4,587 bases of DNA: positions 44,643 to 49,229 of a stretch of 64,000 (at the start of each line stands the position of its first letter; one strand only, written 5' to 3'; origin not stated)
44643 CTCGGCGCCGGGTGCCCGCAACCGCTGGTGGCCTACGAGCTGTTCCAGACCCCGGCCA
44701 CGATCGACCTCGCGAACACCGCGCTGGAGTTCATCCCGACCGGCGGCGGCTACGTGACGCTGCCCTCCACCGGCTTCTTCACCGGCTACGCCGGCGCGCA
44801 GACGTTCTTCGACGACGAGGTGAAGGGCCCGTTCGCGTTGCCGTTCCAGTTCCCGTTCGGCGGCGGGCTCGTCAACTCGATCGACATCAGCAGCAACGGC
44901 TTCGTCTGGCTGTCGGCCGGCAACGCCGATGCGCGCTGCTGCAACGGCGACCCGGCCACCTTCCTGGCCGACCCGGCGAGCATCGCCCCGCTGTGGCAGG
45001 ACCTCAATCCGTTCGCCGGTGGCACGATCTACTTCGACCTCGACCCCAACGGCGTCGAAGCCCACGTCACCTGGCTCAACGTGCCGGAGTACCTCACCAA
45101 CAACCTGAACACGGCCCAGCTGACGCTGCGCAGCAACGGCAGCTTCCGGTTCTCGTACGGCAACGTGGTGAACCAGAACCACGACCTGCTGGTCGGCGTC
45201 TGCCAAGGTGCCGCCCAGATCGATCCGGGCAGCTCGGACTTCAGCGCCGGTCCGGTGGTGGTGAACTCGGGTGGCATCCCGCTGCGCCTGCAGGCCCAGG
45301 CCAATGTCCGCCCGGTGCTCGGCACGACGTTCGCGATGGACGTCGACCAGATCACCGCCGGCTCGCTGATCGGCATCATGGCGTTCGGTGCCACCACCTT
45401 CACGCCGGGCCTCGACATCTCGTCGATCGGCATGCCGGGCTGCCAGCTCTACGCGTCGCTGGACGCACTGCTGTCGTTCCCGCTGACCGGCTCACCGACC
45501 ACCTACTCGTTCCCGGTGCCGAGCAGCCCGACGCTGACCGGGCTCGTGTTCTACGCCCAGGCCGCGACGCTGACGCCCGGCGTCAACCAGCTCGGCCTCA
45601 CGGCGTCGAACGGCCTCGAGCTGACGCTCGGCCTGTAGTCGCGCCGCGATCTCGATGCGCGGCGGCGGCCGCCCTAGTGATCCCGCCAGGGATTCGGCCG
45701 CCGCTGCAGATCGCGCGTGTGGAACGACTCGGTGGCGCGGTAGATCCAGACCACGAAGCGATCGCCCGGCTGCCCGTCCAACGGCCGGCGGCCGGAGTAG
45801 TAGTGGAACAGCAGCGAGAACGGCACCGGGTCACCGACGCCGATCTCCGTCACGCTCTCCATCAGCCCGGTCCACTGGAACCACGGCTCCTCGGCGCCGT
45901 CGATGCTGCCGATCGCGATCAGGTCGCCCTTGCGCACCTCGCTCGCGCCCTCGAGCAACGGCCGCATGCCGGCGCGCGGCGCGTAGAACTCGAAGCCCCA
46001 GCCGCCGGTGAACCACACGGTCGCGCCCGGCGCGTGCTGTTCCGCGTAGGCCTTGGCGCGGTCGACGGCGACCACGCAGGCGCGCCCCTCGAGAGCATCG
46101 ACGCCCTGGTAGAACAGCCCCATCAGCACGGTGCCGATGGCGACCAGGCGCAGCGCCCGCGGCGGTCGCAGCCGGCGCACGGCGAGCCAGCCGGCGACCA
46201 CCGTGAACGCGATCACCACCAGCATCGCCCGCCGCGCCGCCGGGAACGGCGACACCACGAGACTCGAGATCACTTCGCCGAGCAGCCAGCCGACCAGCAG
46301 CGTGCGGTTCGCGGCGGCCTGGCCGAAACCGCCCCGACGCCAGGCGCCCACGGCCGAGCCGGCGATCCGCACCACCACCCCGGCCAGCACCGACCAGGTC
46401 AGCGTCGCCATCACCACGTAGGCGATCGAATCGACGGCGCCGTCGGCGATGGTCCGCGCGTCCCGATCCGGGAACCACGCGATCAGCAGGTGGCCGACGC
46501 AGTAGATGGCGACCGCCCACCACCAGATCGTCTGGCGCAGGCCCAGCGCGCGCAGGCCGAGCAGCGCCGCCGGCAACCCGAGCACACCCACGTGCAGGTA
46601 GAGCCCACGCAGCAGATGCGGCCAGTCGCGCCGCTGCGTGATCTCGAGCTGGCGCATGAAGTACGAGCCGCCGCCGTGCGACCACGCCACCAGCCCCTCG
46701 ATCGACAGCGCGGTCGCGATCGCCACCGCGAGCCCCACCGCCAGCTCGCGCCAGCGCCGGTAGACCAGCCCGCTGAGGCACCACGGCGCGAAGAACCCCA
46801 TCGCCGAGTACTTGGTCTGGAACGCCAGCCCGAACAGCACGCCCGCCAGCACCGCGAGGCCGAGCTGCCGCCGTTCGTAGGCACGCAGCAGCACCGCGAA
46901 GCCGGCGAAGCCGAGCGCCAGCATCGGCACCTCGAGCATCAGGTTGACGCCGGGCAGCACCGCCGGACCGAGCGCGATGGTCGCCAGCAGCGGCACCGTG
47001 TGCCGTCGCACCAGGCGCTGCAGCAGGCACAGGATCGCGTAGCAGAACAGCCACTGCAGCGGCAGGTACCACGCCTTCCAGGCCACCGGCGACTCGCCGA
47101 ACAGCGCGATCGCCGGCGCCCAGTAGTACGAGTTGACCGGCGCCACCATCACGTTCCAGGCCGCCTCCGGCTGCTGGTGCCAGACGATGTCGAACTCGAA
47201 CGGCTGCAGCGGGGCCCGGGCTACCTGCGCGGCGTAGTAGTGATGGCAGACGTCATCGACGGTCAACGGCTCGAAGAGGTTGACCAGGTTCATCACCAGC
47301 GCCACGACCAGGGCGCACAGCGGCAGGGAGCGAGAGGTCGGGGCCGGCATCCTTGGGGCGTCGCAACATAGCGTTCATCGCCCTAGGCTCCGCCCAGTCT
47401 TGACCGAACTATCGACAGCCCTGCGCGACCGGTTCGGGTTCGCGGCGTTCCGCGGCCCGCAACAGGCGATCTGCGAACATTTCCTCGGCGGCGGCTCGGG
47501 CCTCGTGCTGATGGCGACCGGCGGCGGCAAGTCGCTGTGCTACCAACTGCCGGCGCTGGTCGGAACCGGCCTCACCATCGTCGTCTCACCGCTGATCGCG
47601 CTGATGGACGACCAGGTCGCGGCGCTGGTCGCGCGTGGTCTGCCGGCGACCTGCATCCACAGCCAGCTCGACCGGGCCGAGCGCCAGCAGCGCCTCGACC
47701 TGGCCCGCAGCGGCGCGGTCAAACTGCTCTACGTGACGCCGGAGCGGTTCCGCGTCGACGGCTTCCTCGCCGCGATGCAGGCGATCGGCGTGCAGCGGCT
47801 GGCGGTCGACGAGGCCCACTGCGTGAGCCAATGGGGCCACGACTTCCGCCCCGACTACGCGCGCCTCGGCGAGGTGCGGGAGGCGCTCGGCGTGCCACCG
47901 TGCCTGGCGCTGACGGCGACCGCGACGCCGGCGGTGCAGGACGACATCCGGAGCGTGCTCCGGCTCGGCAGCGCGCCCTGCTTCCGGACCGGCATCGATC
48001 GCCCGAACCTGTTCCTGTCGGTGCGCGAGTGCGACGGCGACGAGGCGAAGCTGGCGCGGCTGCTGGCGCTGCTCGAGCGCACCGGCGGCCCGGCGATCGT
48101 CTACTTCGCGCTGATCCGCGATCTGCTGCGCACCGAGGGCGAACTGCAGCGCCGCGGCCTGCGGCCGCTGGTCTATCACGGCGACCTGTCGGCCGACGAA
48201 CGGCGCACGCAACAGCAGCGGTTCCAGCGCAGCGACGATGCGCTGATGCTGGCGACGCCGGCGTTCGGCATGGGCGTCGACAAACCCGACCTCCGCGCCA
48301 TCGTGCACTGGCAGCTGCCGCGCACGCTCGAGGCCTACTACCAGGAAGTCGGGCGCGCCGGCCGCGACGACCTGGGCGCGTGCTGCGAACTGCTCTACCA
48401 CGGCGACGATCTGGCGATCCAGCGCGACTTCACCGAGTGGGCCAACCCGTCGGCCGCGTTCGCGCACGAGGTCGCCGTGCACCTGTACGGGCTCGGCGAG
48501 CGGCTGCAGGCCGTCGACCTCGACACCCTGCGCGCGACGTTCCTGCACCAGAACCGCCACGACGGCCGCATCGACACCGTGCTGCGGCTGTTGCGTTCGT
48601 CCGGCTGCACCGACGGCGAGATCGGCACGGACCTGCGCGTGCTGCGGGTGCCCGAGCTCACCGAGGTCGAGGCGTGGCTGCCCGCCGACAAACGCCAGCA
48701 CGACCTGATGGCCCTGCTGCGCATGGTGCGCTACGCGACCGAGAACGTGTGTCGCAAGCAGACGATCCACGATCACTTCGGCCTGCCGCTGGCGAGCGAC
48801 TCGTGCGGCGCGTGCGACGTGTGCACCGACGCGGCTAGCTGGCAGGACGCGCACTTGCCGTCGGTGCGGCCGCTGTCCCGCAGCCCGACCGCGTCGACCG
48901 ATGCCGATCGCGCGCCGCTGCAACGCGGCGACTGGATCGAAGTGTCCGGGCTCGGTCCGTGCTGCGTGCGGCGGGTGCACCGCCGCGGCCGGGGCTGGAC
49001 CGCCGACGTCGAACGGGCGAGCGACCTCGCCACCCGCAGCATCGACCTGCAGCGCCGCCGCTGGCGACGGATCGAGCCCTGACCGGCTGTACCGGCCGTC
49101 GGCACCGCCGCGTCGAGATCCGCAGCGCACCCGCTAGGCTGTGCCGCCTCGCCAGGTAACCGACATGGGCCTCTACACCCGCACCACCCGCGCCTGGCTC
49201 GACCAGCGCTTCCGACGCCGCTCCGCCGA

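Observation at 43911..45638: NIDO-like (nidogen-type) domain motifs in bacterial secreted proteins, duplicated within one protein and present in a paralog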

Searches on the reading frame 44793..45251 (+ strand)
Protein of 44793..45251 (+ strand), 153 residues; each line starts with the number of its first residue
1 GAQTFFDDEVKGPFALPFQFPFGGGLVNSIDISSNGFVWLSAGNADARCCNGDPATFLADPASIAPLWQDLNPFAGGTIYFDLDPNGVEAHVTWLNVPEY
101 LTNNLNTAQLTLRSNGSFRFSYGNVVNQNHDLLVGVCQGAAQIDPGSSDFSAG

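Call 58: search_protein_families(library=pfam, proteins=[window:44793-45251:+], max_evalue=10)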
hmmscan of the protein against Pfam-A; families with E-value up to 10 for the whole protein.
seq(153 aa): 1 family
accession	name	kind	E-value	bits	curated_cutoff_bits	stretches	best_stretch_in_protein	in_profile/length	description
PF06119.19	NIDO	-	0.0033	17.9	25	1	30-85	3-54/186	Nidogen-like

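Call 77: search_dna_similar(query=window:44793-45251:+, collection=plasmids, mode=protein, max_evalue=0.01, max_rows=20)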
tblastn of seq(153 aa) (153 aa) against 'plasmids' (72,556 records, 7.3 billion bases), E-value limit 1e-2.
Records with a match: 1; places in all: 1; records where one place covers at least 80% of the query: 0.
Best place of each record, by identity: <60% 1.
By first word of the organism name: Priestia 1.
By predicted mobility (MOB-suite, as given by PLSDB): mobilizable 1.
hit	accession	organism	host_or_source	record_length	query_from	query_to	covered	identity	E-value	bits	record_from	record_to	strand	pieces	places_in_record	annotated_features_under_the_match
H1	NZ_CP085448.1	Priestia megaterium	single cell,soil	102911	29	139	73%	34.2%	9e-3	42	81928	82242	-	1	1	none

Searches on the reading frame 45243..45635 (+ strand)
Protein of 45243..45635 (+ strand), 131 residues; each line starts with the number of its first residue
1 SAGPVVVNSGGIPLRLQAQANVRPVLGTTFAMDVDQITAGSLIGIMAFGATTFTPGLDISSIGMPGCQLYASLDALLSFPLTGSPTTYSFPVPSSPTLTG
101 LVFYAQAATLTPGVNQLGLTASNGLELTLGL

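Call 62: search_protein_representatives(alignment_id=A5)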
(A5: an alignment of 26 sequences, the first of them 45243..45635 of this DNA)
Query: 26 sequences, 131 profile positions. Proteins with E-value up to 0.001 (for the whole library): 13869; up to 1e-10: 5529; up to 1e-30: 26. The best 150 are listed.
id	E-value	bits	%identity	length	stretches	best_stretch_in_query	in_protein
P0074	1.7e-39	151.0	-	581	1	2-130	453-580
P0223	3.2e-37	143.6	-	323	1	2-130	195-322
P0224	2.7e-36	140.7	-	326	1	2-130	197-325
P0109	2.7e-35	137.4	-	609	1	2-130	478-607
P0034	3.4e-35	137.1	-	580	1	2-130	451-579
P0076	9.1e-35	135.7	-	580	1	2-130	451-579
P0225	9.9e-35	135.6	-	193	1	2-130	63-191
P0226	2.2e-34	134.5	-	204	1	2-131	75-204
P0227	5.4e-34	133.2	-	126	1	8-130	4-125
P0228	1.2e-33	132.1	-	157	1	12-131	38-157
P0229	2.5e-33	131.1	-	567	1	6-129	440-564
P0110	2.7e-33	130.9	-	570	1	1-131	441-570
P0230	4.4e-33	130.3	-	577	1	2-129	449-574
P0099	7.6e-33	129.5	-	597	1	2-130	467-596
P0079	1.1e-32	128.9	-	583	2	1-131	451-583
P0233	2.5e-31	124.6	-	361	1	12-130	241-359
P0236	3.9e-31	124.0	-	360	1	2-129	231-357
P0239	3.3e-30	121.0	-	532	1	2-130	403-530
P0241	6.2e-30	120.1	-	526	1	2-130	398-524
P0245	8.5e-30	119.6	-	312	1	10-130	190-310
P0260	3.2e-29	117.8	-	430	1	1-131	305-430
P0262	3.7e-29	117.6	-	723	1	5-130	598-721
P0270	1.2e-28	115.9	-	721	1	2-131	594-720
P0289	4.5e-28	114.1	-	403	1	1-129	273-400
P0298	9.2e-28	113.1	-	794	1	1-131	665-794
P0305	1.8e-27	112.1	-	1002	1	1-131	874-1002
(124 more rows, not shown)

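Call 63: search_protein_families(library=pfam, proteins=[P0223, P0233, P0239, P0241, P0262, P0270, P0298, P0305, P0260, P0289], max_evalue=0.001)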
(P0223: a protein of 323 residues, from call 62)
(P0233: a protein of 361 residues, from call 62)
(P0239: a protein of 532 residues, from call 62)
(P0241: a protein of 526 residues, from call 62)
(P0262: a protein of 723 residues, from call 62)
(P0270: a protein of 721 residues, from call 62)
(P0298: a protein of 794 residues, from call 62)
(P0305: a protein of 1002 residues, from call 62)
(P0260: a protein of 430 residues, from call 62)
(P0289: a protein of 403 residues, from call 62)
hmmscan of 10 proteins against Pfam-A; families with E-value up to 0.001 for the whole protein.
P0223 (323 aa): 0 families

P0233 (361 aa): 0 families

P0239 (532 aa): 1 family
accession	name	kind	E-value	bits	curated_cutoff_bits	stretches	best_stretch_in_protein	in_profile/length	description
PF06119.19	NIDO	-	5.7e-05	23.6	25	0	330-365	79-112/186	Nidogen-like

P0241 (526 aa): 0 families

P0262 (723 aa): 2 families
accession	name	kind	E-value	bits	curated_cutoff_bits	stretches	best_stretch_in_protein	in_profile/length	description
PF12768.13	Rax2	-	2.6e-09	37.3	28.8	1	64-200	32-178/254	Rax2 C-terminal beta propeller domain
PF17164.10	DUF5122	-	8.8e-05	23.1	27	0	66-89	2-25/36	Domain of unknown function (DUF5122) beta-propeller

P0270 (721 aa): 3 families
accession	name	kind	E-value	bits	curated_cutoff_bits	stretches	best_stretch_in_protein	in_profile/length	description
PF12768.13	Rax2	-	3.7e-05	23.7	28.8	0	330-365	63-98/254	Rax2 C-terminal beta propeller domain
PF19565.4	DUF6087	-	0.00043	20.9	27.1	0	192-211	39-58/99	Family of unknown function (DUF6087)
PF00400.38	WD40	-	0.00093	20.1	27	0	266-282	13-29/39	WD domain, G-beta repeat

P0298 (794 aa): 0 families

P0305 (1002 aa): 0 families

P0260 (430 aa): 0 families

P0289 (403 aa): 1 family
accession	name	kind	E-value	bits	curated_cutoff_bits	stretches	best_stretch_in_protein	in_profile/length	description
PF06119.19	NIDO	-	0.00012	22.6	25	0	202-236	80-112/186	Nidogen-like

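Call 64: search_protein_families(library=pfam, alignment_id=A5, max_evalue=10)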
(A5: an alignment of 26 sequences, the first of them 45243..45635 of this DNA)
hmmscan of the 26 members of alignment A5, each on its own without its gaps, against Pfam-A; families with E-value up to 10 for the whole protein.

A. member 1, window:45243-45635:+ (131 aa): 0 families

B. families by the number of members that match (of 26 scanned): 2 families
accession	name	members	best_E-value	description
PF06474.18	LPAM_MltD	1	0.076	MltD lipid attachment motif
PF07549.19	Sec_GG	1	0.31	SecD/SecF GG Motif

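Call 69: search_protein_families(library=ncbifam, alignment_id=A5, max_evalue=1)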
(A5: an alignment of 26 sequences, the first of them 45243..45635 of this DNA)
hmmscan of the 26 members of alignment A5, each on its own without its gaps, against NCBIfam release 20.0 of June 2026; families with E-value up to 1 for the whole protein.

A. member 1, window:45243-45635:+ (131 aa): 0 families

B. families by the number of members that match (of 26 scanned): 2 families
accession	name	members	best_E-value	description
TIGR02601.1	autotrns_rpt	1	0.11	beta strand repeat protein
NF011832.0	PRK15304.1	1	0.33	fimbrial biogenesis usher protein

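Call 70: search_solved_structures(query=A5, max_evalue=10)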
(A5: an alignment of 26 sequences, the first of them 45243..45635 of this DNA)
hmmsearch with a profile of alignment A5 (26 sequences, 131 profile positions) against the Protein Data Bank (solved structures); distinct sequences matched with E-value up to 10: 0.

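Call 78: list_cluster_members(proteins=[P0223, P0233, P0241, P0262, P0270, P0298, P0305, P0260, P0236, P0245])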
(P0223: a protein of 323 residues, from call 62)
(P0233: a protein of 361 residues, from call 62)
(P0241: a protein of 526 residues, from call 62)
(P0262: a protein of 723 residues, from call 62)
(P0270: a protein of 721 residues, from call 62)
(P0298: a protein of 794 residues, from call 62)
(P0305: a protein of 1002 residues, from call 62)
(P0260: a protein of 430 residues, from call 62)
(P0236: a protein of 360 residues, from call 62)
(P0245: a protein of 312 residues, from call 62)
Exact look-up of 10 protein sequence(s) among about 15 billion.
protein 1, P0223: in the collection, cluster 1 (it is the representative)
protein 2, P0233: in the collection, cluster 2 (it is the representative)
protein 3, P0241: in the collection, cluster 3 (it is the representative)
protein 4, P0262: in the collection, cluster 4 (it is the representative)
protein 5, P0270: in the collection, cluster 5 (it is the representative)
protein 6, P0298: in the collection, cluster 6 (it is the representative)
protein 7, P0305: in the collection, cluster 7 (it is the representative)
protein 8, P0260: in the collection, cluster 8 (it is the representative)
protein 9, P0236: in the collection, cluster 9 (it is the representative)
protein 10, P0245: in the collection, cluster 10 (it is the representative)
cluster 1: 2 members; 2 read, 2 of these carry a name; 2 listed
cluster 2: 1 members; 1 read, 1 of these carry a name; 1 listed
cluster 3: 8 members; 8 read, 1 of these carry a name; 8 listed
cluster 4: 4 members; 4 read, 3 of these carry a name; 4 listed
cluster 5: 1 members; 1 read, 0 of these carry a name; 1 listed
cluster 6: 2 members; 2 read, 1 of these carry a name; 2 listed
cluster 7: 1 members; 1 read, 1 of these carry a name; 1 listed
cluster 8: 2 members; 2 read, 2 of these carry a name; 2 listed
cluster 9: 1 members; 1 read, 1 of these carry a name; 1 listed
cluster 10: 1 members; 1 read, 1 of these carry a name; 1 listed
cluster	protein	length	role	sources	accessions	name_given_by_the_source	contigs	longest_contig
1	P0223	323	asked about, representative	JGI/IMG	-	hypothetical protein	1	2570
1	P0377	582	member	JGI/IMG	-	hypothetical protein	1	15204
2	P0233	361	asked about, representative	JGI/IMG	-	hypothetical protein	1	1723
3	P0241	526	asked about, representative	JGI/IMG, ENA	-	-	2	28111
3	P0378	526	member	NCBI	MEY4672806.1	MAG: hypothetical protein RL148_590 [Planctomycetota bacterium]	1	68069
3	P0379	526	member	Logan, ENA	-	-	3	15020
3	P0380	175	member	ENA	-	-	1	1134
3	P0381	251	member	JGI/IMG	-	-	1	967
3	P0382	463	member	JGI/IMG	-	-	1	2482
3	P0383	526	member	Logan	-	-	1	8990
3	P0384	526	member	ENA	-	-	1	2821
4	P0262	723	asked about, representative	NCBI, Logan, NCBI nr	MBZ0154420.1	MAG: hypothetical protein K8J09_23075 [Planctomycetes bacterium] | hypothetical protein [Planctomycetota bacterium]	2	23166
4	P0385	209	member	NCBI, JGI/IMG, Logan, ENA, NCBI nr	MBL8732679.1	MAG: hypothetical protein JNN13_09955 [Planctomycetes bacterium] | hypothetical protein [Planctomycetota bacterium]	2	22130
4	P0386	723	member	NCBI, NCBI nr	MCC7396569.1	MAG: hypothetical protein IT455_05825 [Planctomycetes bacterium] | hypothetical protein [Planctomycetota bacterium]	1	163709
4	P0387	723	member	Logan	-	-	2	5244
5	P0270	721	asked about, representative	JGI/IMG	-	-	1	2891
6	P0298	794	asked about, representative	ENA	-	-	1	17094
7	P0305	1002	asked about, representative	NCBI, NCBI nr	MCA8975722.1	MAG: hypothetical protein KDC98_13450 [Planctomycetes bacterium] | hypothetical protein [Planctomycetota bacterium]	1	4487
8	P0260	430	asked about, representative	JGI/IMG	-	hypothetical protein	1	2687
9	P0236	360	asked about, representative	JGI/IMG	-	hypothetical protein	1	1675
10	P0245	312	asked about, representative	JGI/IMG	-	hypothetical protein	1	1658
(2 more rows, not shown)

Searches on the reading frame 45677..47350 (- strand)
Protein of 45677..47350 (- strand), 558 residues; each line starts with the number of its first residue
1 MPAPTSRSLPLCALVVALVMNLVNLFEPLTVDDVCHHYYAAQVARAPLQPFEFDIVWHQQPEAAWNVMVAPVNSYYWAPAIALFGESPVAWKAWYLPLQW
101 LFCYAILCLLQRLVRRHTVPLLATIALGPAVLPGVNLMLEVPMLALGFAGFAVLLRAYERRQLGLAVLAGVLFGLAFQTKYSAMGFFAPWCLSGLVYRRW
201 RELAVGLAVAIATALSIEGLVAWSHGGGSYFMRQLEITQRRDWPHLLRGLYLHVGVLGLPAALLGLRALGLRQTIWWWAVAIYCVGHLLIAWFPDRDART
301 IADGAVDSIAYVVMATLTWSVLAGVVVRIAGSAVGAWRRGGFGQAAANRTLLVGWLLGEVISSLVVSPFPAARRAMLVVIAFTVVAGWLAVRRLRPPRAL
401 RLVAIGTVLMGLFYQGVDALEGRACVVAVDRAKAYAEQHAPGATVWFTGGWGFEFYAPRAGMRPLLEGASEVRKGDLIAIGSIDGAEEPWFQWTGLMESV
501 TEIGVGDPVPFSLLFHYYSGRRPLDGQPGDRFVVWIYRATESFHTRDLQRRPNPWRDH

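Call 50: search_protein_families(library=pfam, proteins=[window:45677-47350:-], max_evalue=0.001)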
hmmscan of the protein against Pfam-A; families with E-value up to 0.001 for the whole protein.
window:45677-47350:- (558 aa): 0 families

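Call 81: search_solved_structures(query=window:45677-47350:-, max_evalue=1)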
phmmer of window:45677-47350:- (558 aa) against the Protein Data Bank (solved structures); distinct sequences matched with E-value up to 1: 0.

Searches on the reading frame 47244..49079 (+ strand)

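Call 50: search_protein_families(library=pfam, proteins=[window:47244-49079:+], max_evalue=0.001)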
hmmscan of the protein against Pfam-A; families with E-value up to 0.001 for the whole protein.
window:47244-49079:+ (612 aa): 3 families
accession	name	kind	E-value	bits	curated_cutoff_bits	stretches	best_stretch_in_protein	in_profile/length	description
PF00271.37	Helicase_C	-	1.6e-21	77.1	23.5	1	269-374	2-108/110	Helicase conserved C-terminal domain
PF00270.35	DEAD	-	7.6e-21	75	26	1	73-232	4-165/167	DEAD/DEAH box helicase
PF16124.10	RecQ_Zn_bind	-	3.8e-09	37.6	25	1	482-528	19-66/66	RecQ zinc-binding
